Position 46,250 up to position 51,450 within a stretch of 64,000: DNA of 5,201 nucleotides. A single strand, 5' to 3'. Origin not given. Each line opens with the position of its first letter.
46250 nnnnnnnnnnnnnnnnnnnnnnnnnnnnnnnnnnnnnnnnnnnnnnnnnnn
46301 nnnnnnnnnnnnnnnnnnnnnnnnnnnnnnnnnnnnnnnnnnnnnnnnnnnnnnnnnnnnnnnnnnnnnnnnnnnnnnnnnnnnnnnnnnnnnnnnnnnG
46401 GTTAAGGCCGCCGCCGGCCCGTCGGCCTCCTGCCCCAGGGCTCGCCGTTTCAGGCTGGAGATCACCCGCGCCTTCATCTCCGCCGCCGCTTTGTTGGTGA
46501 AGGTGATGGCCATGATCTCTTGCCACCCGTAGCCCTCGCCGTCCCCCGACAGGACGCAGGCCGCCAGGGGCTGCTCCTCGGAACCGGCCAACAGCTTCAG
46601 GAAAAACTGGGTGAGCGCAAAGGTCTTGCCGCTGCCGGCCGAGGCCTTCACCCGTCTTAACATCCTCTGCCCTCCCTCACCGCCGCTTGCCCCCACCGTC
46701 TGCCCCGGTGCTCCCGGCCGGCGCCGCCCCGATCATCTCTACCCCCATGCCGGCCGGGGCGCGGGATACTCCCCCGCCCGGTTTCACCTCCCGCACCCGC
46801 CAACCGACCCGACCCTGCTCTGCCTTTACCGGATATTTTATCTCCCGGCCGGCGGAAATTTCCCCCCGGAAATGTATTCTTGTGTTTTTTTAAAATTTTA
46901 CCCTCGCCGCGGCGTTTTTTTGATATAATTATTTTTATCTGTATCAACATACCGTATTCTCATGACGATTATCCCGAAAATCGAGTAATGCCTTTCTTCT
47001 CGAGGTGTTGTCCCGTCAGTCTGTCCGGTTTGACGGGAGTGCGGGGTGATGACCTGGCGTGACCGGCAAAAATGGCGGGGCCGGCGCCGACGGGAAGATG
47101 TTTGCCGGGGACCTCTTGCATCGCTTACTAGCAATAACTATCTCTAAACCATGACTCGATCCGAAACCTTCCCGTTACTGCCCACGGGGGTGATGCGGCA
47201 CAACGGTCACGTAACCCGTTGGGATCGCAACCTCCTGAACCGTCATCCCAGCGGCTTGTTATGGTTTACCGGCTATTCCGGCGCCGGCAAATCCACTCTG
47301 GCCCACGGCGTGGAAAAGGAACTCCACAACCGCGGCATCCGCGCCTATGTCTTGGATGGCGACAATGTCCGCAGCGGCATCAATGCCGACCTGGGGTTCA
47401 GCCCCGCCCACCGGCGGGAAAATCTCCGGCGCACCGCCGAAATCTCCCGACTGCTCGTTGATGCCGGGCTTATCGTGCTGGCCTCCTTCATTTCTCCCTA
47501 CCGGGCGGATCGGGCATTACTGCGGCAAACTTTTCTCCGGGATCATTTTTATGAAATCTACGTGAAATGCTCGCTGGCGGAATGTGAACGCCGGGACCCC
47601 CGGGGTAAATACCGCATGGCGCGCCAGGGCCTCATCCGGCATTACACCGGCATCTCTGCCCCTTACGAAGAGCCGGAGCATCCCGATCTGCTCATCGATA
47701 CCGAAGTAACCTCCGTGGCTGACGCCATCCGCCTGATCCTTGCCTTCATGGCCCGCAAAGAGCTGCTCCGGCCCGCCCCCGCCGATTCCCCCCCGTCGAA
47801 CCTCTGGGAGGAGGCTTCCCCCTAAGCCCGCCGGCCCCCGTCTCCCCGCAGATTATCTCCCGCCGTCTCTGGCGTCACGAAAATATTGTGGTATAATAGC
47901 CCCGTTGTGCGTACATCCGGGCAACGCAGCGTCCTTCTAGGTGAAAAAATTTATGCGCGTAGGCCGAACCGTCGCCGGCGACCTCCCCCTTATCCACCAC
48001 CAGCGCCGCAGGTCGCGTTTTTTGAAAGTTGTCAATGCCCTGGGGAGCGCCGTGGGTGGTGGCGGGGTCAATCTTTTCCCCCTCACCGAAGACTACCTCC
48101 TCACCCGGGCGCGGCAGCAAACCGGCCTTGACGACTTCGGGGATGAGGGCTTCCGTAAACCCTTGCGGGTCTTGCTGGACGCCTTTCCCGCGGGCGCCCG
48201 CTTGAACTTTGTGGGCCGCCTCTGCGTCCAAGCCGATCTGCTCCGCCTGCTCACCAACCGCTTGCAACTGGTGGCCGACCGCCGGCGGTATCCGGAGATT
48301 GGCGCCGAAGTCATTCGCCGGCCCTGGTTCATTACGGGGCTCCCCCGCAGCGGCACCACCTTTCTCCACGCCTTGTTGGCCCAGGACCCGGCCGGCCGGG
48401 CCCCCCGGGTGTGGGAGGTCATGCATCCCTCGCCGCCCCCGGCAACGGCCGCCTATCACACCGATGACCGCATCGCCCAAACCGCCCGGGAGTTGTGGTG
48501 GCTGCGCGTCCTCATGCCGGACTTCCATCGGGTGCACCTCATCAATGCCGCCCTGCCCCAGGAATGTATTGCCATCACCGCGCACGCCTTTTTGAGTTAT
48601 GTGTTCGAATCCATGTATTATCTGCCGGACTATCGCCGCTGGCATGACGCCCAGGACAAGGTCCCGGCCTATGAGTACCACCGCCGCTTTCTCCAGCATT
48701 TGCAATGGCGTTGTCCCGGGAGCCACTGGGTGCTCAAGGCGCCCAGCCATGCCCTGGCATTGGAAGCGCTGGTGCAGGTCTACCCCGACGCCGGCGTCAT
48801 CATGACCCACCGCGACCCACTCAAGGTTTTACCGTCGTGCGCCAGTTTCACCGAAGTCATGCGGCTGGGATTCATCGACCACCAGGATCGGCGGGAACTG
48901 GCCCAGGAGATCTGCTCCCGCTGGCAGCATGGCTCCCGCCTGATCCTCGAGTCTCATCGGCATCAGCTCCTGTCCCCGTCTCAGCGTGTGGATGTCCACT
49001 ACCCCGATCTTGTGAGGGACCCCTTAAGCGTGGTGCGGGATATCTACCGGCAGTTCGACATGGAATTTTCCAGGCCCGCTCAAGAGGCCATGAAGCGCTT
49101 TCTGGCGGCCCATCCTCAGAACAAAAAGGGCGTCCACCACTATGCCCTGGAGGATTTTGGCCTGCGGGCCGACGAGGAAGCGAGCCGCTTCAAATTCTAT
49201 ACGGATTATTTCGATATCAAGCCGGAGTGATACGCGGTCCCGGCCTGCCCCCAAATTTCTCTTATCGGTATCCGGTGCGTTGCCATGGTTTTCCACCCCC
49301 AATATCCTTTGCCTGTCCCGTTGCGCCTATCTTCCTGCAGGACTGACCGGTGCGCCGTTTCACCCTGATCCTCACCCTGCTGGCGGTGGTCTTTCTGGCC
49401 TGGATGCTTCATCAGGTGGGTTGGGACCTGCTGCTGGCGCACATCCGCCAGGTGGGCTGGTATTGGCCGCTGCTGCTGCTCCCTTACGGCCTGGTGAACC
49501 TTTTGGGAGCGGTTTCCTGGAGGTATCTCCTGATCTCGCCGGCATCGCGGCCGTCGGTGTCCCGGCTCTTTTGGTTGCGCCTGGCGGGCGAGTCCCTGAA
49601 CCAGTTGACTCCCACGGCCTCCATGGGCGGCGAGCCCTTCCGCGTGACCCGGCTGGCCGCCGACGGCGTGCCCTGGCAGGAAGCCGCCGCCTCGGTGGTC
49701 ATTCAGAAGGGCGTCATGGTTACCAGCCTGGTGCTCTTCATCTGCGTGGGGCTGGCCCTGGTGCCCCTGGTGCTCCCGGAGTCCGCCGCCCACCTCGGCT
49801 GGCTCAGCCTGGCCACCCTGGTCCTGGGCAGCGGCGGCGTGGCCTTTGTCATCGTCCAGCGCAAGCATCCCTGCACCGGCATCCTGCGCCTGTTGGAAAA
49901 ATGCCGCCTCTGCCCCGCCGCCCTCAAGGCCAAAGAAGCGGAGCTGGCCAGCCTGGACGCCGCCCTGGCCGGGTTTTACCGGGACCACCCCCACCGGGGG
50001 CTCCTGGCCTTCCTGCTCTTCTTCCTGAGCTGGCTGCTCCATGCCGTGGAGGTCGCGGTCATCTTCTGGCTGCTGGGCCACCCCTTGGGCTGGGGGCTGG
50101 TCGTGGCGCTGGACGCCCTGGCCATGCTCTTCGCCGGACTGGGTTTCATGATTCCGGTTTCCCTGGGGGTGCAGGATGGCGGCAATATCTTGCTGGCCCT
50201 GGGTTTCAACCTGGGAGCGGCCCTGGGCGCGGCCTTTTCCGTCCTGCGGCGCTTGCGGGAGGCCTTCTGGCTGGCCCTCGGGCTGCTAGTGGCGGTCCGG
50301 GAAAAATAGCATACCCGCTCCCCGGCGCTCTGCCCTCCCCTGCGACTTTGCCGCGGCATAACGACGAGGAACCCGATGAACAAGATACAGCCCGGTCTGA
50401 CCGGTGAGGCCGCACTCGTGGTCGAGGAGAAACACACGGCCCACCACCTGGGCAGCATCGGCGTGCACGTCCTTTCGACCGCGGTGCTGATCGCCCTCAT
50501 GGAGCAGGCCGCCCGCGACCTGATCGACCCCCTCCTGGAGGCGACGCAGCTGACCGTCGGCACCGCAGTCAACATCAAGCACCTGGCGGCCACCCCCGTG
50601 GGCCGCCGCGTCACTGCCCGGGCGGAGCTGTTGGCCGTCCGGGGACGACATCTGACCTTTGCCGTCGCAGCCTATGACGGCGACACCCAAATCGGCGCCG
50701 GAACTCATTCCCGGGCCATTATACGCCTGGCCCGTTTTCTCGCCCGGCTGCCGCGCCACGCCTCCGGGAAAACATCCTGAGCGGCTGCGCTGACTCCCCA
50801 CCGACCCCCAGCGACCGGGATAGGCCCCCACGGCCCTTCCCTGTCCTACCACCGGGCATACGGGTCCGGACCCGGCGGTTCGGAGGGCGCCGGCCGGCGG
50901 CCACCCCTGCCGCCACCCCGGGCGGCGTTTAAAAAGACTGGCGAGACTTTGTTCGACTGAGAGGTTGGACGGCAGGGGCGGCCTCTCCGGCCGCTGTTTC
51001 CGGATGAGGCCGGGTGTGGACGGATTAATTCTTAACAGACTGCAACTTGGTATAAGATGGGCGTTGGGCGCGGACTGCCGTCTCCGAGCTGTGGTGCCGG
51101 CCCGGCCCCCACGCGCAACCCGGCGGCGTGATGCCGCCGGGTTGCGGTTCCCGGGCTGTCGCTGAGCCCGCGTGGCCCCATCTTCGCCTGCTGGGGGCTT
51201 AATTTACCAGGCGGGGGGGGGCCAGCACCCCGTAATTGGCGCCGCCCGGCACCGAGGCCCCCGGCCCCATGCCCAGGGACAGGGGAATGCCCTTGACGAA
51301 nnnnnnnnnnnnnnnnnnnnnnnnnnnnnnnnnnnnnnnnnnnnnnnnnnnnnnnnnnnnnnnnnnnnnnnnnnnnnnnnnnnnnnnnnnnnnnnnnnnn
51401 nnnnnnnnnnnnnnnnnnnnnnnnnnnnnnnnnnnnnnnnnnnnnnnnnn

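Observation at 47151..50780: cysC - sulfotransferase - flippase-like membrane protein - thioesterase cluster (candidate sulfated lipid/glycoconjugate pathway)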

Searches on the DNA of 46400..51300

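Call 61: search_rna_families(source=window, start=46400, end=51300, threshold=evalue, max_evalue=1)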
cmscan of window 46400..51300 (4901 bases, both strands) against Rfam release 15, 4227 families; matches with E-value up to 1: 0.
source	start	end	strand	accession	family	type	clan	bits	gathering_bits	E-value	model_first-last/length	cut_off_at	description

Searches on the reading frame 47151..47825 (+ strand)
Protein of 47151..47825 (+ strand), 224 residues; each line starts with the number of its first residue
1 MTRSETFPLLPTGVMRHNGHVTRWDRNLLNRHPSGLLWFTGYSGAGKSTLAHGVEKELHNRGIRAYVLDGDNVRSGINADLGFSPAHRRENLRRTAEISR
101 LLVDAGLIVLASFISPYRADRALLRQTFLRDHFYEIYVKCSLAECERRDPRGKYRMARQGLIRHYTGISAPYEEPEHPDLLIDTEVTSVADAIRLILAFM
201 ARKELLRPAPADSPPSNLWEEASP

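Call 3: search_protein_families(library=pfam, proteins=[window:47151-47825:+], max_evalue=0.01)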
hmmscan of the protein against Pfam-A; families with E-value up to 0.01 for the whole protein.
window:47151-47825:+ (224 aa): 7 families
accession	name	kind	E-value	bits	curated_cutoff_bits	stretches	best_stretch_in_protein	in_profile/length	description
PF01583.26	APS_kinase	-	1.7e-58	197.4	21.1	1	36-183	4-152/152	Adenylylsulphate kinase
PF13671.12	AAA_33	-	1.8e-07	32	27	1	36-148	1-114/143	AAA domain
PF13238.12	AAA_18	-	9.9e-05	23.2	29.4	1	40-148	4-107/128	AAA domain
PF24883.2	NPHP3_N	-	0.00042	21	24.8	1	30-62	18-50/164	Nephrocystin 3, N-terminal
PF13191.12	AAA_16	-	0.0061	17.5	32.6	1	35-77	25-64/167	AAA ATPase domain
PF06414.18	Zeta_toxin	-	0.0063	16.4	22.3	1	40-77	22-58/199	Zeta toxin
PF08433.16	KTI12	-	0.0079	16.2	22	1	36-102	3-68/271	Chromatin associated protein KTI12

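Call 4: search_protein_families(library=ncbifam, proteins=[window:47151-47825:+], max_evalue=0.01)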
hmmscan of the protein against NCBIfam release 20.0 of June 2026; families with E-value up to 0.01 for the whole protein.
window:47151-47825:+ (224 aa): 9 families
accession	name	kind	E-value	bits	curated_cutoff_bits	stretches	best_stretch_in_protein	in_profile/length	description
NF003013.0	PRK03846.1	subfamily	7e-73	244.6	163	1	14-206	8-200/202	adenylyl-sulfate kinase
TIGR00455.1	apsK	equivalog_domain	4.9e-66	221.9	138.7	1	20-198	4-182/184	adenylyl-sulfate kinase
NF004035.0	PRK05506.1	subfamily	1.3e-64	218.6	715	1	14-204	440-630/632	bifunctional sulfate adenylyltransferase subunit 1/adenylylsulfate kinase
NF002059.0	PRK00889.1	subfamily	1.2e-49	168.4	244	1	36-204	7-173/177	adenylyl-sulfate kinase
NF004040.0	PRK05537.1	equivalog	1.7e-45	155.5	669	1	29-207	390-571/572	bifunctional sulfate adenylyltransferase/adenylylsulfate kinase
NF004041.0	PRK05541.1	subfamily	2.8e-28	99.1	127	1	36-202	9-172/176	adenylyl-sulfate kinase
TIGR03574.1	selen_PSTK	equivalog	0.00012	21.6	290.5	1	36-185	1-151/249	L-seryl-tRNA(Sec) kinase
TIGR03815.1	CpaE_hom_Actino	equivalog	0.0013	17.9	154.45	1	41-85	119-163/340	septum site-determining protein Ssd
TIGR03420.1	DnaA_homol_Hda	equivalog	0.009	15.6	194.8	0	16-72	20-76/226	DnaA regulatory inactivator Hda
